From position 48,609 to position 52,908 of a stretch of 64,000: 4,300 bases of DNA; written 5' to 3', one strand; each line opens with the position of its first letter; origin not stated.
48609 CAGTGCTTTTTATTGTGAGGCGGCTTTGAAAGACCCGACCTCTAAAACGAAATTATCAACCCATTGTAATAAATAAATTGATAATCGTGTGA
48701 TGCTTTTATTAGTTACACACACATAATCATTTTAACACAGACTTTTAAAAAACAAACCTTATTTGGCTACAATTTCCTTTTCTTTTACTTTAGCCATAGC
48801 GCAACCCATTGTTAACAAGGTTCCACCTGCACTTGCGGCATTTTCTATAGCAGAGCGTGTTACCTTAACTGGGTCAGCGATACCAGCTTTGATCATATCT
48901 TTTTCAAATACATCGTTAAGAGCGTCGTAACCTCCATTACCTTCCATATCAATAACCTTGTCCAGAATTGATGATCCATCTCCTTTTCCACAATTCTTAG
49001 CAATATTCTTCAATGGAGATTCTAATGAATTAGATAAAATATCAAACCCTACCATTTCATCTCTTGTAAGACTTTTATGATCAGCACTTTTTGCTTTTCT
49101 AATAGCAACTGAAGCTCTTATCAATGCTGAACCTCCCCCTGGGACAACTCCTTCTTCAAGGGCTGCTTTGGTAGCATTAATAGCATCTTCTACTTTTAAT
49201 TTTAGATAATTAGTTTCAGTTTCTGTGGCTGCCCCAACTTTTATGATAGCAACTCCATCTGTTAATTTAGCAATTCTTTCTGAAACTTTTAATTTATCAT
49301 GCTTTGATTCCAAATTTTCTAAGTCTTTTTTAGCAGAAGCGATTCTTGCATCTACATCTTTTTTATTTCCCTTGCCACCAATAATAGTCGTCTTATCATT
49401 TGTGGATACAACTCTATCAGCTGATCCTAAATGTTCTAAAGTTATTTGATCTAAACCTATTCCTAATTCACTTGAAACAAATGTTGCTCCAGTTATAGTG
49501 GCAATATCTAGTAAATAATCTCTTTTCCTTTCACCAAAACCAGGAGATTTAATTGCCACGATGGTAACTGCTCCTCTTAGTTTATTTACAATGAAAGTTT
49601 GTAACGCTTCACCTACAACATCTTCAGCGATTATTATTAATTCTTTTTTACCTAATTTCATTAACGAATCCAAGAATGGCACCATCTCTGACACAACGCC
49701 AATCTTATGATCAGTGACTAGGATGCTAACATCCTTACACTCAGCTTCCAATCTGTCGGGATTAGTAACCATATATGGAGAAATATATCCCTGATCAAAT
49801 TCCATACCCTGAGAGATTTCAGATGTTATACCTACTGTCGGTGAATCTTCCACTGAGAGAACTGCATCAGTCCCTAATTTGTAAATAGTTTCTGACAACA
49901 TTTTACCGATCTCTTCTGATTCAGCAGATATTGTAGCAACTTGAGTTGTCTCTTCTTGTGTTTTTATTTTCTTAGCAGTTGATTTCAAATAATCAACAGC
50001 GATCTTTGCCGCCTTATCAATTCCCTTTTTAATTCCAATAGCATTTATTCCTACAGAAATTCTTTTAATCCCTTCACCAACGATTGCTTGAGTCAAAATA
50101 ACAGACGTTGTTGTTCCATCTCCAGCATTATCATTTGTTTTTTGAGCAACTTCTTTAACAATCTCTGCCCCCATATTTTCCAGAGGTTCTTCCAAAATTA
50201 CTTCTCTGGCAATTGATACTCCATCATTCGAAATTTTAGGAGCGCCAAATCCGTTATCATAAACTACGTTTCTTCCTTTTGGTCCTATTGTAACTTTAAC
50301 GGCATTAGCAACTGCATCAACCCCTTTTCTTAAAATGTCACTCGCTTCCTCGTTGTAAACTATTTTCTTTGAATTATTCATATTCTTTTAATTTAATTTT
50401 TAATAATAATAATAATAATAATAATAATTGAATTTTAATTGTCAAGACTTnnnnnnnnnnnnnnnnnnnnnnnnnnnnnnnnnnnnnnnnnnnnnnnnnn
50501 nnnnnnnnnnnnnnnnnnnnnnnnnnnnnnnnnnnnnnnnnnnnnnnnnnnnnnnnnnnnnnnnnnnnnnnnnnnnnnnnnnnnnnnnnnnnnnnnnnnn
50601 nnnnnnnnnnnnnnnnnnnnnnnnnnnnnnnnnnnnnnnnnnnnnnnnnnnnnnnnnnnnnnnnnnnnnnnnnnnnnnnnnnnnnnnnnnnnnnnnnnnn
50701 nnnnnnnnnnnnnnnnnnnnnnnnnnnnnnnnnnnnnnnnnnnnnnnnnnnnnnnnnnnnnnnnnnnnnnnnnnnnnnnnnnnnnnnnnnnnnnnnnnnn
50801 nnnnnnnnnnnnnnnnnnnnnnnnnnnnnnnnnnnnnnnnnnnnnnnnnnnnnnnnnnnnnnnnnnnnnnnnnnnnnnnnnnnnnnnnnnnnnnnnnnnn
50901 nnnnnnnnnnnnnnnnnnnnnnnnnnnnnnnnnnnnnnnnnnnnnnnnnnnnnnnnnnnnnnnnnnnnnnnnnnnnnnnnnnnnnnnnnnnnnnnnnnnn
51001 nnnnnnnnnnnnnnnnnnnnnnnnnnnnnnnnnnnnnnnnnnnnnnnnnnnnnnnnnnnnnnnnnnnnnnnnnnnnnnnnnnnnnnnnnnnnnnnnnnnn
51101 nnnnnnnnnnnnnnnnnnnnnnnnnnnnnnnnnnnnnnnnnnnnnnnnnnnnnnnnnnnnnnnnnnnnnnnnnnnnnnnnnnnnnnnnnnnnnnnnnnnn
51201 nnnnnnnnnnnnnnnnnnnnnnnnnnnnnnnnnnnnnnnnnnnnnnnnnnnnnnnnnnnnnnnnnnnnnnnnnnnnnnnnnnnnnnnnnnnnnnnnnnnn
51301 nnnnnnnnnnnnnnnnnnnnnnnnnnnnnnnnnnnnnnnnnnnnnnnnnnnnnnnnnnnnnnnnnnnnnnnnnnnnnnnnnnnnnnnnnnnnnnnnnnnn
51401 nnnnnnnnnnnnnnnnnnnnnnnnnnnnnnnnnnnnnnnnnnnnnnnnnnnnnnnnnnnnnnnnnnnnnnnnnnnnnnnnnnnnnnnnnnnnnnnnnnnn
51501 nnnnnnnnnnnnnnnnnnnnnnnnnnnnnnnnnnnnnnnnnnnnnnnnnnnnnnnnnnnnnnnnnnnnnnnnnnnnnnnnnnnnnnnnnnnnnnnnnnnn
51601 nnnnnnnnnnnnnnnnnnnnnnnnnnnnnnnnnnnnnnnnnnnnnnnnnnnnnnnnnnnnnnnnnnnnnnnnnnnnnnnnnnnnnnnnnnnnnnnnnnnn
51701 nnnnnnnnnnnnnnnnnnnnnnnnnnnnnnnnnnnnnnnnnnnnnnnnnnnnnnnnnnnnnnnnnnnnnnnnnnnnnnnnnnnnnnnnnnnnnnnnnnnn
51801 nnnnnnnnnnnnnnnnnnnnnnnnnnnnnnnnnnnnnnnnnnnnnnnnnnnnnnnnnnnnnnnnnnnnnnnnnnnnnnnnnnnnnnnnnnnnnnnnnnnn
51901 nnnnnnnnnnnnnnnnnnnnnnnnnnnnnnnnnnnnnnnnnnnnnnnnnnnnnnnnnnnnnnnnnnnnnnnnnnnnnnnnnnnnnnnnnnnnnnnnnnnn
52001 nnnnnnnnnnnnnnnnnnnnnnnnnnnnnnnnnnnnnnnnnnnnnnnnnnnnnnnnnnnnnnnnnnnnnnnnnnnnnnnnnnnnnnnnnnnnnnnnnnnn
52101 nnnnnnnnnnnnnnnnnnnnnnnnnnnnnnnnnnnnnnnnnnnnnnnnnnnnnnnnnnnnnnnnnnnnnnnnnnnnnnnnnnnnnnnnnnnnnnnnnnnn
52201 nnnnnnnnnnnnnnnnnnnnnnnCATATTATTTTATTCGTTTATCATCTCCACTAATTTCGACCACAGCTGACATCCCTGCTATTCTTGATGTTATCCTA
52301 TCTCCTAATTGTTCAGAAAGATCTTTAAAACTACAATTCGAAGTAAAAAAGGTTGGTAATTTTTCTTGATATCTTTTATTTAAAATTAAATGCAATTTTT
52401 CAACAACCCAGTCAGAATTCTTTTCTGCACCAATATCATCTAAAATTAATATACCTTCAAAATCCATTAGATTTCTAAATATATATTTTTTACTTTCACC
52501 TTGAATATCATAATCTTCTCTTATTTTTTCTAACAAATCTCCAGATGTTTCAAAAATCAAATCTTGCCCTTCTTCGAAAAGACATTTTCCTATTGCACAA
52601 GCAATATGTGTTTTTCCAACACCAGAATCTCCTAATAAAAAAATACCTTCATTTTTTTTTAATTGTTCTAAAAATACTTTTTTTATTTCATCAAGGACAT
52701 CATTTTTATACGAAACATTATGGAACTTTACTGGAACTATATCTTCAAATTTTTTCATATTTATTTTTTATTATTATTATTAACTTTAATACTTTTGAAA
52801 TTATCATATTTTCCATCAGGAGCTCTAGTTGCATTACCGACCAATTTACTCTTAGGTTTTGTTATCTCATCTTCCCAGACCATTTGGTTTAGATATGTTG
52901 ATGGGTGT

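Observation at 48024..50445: Phage groEL-groES in inverted order with separate promoters and a structured groES leader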

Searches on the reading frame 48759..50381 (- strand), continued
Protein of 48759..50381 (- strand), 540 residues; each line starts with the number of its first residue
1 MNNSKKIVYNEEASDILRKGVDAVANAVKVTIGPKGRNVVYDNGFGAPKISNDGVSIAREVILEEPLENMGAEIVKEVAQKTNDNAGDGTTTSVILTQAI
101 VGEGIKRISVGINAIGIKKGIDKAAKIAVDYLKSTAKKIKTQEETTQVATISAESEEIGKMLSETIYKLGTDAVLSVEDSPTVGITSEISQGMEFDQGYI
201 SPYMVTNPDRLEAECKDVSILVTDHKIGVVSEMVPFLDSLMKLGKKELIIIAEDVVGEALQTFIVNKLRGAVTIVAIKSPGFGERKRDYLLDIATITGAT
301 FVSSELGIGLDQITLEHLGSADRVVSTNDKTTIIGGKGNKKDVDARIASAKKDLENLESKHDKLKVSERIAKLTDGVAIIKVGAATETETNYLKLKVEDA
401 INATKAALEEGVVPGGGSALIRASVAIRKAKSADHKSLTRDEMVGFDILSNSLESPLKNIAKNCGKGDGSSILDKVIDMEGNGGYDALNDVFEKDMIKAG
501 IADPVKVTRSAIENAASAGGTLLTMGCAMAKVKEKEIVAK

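Call 24: find_encoding_contigs(protein=P0018, flank=10000, max_places=2)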
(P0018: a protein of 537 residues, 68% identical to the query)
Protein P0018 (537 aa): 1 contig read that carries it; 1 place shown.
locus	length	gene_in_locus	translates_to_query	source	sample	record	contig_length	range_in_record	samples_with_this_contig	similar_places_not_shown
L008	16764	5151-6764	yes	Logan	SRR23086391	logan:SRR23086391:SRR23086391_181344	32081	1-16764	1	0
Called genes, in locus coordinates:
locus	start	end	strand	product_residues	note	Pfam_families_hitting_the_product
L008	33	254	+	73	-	-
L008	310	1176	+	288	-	PF01145:Band_7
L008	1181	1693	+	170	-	PF13392:HNH_3 (weak)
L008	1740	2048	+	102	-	PF07963:N_methyl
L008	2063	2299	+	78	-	-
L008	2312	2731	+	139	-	-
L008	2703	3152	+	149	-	-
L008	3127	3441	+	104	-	PF24749:DUF7695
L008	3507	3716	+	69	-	-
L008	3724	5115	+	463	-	PF00176:SNF2-rel_dom, PF04851:ResIII (weak), PF00271:Helicase_C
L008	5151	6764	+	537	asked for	PF00118:Cpn60_TCP1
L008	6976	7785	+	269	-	PF05443:ROS_MUCR (weak)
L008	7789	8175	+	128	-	-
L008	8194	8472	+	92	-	PF00166:Cpn10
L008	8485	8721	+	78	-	-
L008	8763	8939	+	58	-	-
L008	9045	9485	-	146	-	-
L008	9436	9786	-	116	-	-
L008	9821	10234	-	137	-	-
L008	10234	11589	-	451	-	-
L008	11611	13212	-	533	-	PF14395:COOH-NH2_lig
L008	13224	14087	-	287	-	-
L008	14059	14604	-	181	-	-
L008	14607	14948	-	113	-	-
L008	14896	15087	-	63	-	-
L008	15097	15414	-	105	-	-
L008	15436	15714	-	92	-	-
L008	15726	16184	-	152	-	-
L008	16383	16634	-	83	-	-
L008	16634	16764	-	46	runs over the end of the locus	-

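Call 25: find_encoding_contigs(protein=P0025, flank=10000, max_places=2)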
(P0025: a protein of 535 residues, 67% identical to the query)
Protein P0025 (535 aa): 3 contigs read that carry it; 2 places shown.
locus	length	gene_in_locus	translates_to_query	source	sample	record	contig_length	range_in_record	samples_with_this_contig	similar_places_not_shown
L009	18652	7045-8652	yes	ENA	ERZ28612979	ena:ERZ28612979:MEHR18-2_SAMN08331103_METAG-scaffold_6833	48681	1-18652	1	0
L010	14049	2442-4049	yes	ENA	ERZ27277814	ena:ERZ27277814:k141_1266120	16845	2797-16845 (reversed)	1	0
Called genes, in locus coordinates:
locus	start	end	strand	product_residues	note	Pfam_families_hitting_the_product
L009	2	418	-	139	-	?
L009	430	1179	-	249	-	-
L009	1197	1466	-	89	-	-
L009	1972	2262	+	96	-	PF24729:Acb2_Tad1_hairpin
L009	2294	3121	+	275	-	PF01145:Band_7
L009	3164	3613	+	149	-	PF13392:HNH_3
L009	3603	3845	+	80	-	-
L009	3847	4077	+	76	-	-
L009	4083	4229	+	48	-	-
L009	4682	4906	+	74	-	-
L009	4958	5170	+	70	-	PF13411:MerR_1 (weak)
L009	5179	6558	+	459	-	PF00176:SNF2-rel_dom, PF00271:Helicase_C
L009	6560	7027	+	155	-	-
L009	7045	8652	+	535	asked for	PF00118:Cpn60_TCP1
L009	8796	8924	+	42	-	-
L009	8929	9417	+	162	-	-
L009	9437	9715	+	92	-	PF00166:Cpn10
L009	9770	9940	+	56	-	-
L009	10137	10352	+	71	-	-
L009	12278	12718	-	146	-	-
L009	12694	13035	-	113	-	-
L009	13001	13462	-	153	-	-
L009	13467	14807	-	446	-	-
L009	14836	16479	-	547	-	PF14395:COOH-NH2_lig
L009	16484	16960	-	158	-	-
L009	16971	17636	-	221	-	-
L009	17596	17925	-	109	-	-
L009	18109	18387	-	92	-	-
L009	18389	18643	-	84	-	-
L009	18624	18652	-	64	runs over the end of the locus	-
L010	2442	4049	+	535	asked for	PF00118:Cpn60_TCP1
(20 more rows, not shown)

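Call 47: find_encoding_contigs(protein=P0088, flank=5000, max_places=1)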
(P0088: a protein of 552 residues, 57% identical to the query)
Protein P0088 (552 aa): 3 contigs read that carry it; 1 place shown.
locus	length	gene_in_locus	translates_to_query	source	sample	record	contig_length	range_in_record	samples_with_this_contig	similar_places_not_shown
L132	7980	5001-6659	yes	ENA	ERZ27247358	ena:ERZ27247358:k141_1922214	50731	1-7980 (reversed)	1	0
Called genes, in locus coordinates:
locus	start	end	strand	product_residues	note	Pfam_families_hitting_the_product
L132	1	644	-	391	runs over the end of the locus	PF12832:MFS_1_like (faint), PF07690:MFS_1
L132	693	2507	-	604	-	PF00753:Lactamase_B, PF12706:Lactamase_B_2, PF22505:RNase_J_b_CASP, PF17770:RNase_J_C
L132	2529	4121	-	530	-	PF00496:SBP_bac_5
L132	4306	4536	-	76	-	PF03840:SecG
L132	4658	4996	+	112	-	PF00166:Cpn10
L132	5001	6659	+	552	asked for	PF00118:Cpn60_TCP1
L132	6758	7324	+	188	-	PF07589:PEP_exosort_dom (weak)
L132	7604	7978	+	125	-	?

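Call 48: find_encoding_contigs(protein=P0120, flank=5000, max_places=1)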
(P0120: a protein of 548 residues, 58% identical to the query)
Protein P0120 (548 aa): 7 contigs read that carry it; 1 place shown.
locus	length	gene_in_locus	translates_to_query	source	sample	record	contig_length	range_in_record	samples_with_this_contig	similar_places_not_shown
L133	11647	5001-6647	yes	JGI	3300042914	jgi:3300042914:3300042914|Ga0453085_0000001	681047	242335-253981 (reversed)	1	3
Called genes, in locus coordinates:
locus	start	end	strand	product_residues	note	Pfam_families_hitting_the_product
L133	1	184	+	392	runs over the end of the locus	PF07690:MFS_1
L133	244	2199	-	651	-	PF00753:Lactamase_B, PF12706:Lactamase_B_2, PF22505:RNase_J_b_CASP, PF07521:RMMBL (weak), PF17770:RNase_J_C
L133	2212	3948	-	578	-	PF00496:SBP_bac_5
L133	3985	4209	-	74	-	PF03840:SecG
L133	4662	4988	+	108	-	PF00166:Cpn10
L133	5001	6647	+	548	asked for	PF00118:Cpn60_TCP1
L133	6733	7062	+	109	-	-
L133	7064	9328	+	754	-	-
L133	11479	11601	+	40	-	-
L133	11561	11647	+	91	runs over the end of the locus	-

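Call 62: search_protein_families(library=pfam, proteins=[L009:8929-9417:+, L008:7789-8175:+, L004:6914-7744:+, L004:6700-6909:+, L005:12427-12639:+], max_evalue=0.05)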
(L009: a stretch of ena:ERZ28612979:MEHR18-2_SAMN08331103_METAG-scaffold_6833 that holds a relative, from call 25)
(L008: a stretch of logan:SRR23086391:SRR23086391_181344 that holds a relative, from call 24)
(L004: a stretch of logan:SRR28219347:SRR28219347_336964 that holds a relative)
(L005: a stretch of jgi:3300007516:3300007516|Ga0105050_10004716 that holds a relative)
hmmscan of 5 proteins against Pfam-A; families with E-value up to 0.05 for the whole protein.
L009:8929-9417:+ (162 aa): 0 families

L008:7789-8175:+ (128 aa): 0 families

L004:6914-7744:+ (276 aa): 2 families
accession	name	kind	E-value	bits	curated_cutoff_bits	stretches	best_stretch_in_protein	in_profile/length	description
PF05443.17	ROS_MUCR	-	2.3e-06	28.1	25.4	1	51-96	63-108/123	ROS/MUCR transcriptional regulator protein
PF18780.6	HNH_repeat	-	0.0012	19.6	26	1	158-198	5-44/54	Homing endonuclease associated repeat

L004:6700-6909:+ (69 aa): 0 families

L005:12427-12639:+ (70 aa): 1 family
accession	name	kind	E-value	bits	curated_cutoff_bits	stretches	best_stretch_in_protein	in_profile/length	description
PF03810.25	IBN_N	-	0.0021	18.5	21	1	4-49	29-65/73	Importin-beta N-terminal domain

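Call 63: search_protein_families(library=phrogs, proteins=[L009:8929-9417:+, L008:7789-8175:+, L004:6914-7744:+, window:48759-50381:-], max_evalue=0.001)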
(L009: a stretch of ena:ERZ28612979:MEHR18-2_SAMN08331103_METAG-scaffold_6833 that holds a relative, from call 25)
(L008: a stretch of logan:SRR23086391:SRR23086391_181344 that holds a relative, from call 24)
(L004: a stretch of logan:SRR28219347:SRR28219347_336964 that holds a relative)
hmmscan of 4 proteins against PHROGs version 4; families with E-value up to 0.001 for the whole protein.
L009:8929-9417:+ (162 aa): 1 family
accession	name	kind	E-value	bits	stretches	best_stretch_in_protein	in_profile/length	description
phrog_11543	-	unknown function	3e-05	25.5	0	136-162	147-173/173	-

L008:7789-8175:+ (128 aa): 0 families

L004:6914-7744:+ (276 aa): 0 families

window:48759-50381:- (540 aa): 1 family
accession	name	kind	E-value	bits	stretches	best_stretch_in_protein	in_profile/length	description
phrog_5725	-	other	3.5e-136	455.9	1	3-535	3-537/540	chaperonin groEL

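Call 69: find_encoding_contigs(protein=P0066, flank=6000, max_places=1)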
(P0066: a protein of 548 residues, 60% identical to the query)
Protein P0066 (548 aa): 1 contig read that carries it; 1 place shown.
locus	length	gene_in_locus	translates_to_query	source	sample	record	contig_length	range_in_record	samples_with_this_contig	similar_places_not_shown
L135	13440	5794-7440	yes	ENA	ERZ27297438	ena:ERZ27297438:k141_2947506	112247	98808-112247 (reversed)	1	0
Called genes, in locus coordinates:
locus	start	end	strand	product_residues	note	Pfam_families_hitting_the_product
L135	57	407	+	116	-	-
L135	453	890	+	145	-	-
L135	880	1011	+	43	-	-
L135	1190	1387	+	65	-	-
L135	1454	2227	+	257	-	PF03161:LAGLIDADG_2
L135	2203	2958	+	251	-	PF00149:Metallophos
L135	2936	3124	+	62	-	-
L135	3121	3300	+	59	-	-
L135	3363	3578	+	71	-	PF13411:MerR_1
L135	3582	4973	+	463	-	PF00176:SNF2-rel_dom, PF00270:DEAD (weak), PF04851:ResIII (weak), PF00271:Helicase_C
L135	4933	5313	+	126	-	PF03013:Pyr_excise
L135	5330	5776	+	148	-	PF25311:WDGH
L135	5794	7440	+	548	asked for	PF00118:Cpn60_TCP1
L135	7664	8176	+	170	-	-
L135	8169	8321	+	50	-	-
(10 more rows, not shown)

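Call 70: find_encoding_contigs(protein=P0073, flank=6000, max_places=1)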
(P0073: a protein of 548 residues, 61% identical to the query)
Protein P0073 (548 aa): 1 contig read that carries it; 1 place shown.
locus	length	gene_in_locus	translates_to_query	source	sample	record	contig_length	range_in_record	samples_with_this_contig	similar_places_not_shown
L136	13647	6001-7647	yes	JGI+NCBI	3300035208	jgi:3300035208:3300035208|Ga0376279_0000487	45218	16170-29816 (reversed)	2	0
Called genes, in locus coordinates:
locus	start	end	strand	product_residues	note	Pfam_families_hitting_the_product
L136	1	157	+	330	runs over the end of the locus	PF00438:S-AdoMet_synt_N, PF02772:S-AdoMet_synt_M, PF02773:S-AdoMet_synt_C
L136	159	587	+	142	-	-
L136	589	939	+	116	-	PF18909:dGTP_diPhyd_N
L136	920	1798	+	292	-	PF00579:tRNA-synt_1b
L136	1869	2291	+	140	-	PF18143:HAD_SAK_2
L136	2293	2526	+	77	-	-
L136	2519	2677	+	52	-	-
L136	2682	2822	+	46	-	-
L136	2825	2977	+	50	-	-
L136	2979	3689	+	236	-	PF00149:Metallophos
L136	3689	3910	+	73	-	-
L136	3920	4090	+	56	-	-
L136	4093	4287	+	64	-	-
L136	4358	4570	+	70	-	PF13411:MerR_1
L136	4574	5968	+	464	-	PF00176:SNF2-rel_dom, PF04851:ResIII (weak), PF00271:Helicase_C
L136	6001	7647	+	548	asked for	PF00118:Cpn60_TCP1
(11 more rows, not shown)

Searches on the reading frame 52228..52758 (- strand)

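Call 7: search_protein_families(library=pfam, proteins=[window:52228-52758:-])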
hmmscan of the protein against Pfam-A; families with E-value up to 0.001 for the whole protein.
window:52228-52758:- (176 aa): 3 families
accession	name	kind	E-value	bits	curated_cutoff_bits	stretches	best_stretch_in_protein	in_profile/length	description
PF01695.23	IstB_IS21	-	2.5e-19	70.2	24.1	1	31-176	87-233/238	IstB-like ATP binding protein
PF00308.24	Bac_DnaA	-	4e-07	30.8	23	1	35-160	33-156/162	Bacterial DnaA ATPAse domain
PF20720.3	nSTAND3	-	0.00048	20.3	27.2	1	29-72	10-53/155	Novel STAND NTPase 3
